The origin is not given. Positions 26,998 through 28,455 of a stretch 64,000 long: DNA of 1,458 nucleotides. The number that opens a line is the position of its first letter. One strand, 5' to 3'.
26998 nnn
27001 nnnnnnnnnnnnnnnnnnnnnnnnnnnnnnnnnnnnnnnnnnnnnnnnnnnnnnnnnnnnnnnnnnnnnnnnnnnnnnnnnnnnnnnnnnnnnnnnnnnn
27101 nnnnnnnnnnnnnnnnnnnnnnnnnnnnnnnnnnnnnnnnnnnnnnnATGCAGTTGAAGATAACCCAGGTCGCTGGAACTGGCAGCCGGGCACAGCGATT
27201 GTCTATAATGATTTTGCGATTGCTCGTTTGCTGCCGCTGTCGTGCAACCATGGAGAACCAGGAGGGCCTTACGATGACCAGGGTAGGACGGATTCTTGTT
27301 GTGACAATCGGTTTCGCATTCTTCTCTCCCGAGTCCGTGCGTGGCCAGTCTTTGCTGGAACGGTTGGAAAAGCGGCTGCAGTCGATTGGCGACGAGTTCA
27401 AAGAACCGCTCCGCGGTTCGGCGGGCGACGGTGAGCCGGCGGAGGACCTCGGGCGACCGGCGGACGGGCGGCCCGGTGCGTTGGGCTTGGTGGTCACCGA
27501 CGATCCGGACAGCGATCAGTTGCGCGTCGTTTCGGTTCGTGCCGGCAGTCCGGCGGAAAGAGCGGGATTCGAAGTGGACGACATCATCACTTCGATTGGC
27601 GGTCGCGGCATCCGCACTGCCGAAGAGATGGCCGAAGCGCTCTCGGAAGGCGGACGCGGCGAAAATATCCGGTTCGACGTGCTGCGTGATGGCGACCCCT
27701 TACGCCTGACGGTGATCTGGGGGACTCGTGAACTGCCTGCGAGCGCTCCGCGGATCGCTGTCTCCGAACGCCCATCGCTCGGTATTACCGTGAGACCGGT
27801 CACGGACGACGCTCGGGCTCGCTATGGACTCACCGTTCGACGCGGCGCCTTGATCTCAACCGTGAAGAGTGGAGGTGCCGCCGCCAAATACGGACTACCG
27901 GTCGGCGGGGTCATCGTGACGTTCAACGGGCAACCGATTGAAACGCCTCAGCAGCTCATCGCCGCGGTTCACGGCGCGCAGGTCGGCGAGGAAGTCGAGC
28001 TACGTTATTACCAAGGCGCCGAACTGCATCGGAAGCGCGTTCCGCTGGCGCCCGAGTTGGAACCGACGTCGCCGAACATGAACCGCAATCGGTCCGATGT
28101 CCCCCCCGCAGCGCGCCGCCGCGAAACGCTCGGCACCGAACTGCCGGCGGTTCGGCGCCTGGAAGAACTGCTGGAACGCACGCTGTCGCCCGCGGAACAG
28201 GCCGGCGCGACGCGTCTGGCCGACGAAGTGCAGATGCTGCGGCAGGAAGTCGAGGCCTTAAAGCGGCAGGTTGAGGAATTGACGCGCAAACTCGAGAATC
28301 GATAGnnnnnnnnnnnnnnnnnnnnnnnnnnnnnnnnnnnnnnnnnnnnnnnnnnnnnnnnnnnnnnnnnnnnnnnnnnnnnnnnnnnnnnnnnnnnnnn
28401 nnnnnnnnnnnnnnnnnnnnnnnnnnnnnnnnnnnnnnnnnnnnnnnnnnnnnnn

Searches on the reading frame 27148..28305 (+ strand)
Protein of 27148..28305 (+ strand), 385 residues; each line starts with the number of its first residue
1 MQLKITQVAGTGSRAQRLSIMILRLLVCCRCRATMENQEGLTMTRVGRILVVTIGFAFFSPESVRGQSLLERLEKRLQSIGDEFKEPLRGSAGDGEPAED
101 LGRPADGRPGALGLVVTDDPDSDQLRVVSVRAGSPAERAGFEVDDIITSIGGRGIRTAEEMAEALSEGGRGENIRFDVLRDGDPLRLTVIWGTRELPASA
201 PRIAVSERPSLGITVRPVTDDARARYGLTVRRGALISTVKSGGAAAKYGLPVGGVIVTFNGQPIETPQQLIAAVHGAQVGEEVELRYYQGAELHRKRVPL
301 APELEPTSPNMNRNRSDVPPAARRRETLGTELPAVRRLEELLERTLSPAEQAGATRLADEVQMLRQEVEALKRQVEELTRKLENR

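Call 41: search_protein_families(library=ncbifam, proteins=[window:27148-28305:+], max_evalue=1e-10)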
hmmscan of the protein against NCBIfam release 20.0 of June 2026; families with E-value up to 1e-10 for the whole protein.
window:27148-28305:+ (385 aa): 8 families
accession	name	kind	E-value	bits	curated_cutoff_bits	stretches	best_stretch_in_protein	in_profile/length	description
TIGR02037.1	degP_htrA_DO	subfamily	9.2e-29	100.6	416.2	1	207-301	234-328/434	Do family serine endopeptidase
NF040960.1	MamE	equivalog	5.8e-18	64.8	800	0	126-198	470-539/659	magnetosome formation protease MamE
NF041199.1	trx7_PDZ_seleno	equivalog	1.1e-16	60.8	300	1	122-286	202-376/390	Trx7/PDZ domain-containing (seleno)protein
NF041521.1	HhoA_HhoB_HtrA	equivalog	1.5e-15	57.4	450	0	126-190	266-330/335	HhoA/HhoB/HtrA family serine endopeptidase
NF007526.1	PRK10139.1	equivalog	2.5e-13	49.5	756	0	208-287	267-346/456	serine endoprotease DegQ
NF050055.1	SerProtHtrAMycob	equivalog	7.7e-12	44.9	800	0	126-189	433-496/502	serine protease HtrA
TIGR02038.1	protease_degS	equivalog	4e-11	42.7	422.95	0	126-191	281-346/351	outer membrane-stress sensor serine endopeptidase DegS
NF047968.1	SerProtHtrA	equivalog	9.3e-11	41.7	470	0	125-189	291-355/357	serine protease HtrA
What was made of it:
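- Tried and rejected: ORF 27148..28305 hits the PDZ half of the Trx7/PDZ (seleno)protein model (call 41).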
